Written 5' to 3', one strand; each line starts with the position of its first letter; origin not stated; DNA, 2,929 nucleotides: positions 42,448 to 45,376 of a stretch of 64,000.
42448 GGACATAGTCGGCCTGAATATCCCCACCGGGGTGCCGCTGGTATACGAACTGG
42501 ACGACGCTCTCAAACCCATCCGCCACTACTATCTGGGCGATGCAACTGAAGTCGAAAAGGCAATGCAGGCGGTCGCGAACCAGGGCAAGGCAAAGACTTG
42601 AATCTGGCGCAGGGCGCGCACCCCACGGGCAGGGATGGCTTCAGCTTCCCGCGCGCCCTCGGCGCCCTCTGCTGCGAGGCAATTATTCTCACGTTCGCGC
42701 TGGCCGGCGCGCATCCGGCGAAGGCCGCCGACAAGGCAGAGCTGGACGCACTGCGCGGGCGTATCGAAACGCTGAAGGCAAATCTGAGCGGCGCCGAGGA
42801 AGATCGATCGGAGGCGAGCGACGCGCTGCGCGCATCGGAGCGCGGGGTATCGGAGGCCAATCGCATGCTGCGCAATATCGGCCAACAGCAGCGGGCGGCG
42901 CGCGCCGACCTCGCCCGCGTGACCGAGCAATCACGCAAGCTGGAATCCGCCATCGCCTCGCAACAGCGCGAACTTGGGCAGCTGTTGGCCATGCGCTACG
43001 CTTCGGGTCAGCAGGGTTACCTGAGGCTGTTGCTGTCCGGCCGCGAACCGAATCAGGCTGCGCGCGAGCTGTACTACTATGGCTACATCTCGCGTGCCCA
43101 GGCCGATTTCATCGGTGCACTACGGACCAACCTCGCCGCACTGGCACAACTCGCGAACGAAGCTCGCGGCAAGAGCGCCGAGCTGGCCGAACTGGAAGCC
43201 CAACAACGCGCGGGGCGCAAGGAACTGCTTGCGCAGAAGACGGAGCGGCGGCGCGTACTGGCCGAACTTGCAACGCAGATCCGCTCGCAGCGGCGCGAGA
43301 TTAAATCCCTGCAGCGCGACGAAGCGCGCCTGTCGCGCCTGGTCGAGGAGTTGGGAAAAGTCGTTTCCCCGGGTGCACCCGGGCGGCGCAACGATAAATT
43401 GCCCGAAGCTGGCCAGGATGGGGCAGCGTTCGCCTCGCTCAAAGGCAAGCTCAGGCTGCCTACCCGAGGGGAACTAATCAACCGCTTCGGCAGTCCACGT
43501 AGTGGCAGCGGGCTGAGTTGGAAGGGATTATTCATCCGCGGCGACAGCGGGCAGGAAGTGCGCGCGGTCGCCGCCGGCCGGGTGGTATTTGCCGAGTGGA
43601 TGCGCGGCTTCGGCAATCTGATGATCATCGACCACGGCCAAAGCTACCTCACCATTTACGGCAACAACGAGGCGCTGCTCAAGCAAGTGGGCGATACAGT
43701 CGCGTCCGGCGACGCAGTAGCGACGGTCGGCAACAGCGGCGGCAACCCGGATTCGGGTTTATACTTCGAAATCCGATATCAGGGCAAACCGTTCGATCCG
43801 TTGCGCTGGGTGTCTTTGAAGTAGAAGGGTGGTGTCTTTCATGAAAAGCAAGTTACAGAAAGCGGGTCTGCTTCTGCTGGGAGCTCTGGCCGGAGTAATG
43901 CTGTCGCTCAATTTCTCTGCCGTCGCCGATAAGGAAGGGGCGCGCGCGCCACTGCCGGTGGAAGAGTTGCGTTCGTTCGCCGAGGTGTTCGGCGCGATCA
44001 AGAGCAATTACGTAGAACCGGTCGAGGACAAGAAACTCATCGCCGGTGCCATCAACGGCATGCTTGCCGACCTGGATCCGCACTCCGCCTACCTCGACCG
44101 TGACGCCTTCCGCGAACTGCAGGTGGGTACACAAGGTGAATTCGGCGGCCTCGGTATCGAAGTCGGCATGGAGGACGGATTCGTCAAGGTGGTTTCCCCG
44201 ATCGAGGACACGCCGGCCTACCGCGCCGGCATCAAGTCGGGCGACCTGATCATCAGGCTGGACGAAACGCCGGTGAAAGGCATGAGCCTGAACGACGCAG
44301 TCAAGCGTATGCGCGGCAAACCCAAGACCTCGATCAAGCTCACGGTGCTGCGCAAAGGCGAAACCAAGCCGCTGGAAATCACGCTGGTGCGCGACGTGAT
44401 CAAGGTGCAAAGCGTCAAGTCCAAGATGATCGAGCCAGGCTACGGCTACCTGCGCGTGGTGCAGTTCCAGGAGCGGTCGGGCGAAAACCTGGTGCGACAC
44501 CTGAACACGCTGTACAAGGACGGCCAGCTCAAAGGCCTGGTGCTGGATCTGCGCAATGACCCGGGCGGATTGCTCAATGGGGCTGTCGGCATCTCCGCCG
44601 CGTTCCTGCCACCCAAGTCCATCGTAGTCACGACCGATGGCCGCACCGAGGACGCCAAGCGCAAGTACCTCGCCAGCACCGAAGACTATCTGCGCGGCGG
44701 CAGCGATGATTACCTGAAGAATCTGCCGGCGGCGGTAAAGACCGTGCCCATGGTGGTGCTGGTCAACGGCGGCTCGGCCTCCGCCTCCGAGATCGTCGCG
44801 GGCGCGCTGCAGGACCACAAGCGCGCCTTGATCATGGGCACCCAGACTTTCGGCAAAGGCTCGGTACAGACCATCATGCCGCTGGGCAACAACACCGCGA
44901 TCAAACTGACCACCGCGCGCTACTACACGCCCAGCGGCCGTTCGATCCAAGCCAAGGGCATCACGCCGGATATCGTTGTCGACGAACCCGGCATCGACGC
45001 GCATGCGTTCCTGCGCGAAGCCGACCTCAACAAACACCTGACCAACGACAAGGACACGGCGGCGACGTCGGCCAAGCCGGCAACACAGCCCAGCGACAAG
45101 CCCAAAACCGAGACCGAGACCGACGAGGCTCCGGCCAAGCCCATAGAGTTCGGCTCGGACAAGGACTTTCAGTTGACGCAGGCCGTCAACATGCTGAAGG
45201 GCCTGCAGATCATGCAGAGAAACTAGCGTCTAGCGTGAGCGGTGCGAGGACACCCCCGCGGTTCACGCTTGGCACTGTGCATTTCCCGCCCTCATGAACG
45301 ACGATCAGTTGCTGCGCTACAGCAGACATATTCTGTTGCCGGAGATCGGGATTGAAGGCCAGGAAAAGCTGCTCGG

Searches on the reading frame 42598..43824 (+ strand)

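Call 75: search_protein_families(library=pfam, proteins=[window:42598-43824:+], max_evalue=0.00001)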
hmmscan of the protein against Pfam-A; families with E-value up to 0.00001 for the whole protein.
window:42598-43824:+ (408 aa): 1 family
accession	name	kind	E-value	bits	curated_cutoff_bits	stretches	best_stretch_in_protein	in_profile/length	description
PF01551.29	Peptidase_M23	-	3.2e-26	91.8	28.7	1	308-401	3-96/96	Peptidase family M23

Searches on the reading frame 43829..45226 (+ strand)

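Call 75: search_protein_families(library=pfam, proteins=[window:43829-45226:+], max_evalue=0.00001)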
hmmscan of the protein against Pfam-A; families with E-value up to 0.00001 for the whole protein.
window:43829-45226:+ (465 aa): 5 families
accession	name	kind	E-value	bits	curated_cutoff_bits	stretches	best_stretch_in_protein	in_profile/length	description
PF03572.23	Peptidase_S41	-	5.8e-55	185.8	24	1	205-384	2-165/165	Peptidase family S41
PF13180.12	PDZ_2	-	5.2e-14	52.7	27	1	106-186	1-80/80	PDZ domain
PF22694.1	CtpB_N-like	-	3.8e-12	46.9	27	1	40-92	35-84/85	Activating protease CtpB N-terminal domain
PF00595.29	PDZ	-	1.2e-09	38.9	23.2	1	104-174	8-81/81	PDZ domain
PF17820.7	PDZ_6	-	3.6e-09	36.7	27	1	121-175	2-54/54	PDZ domain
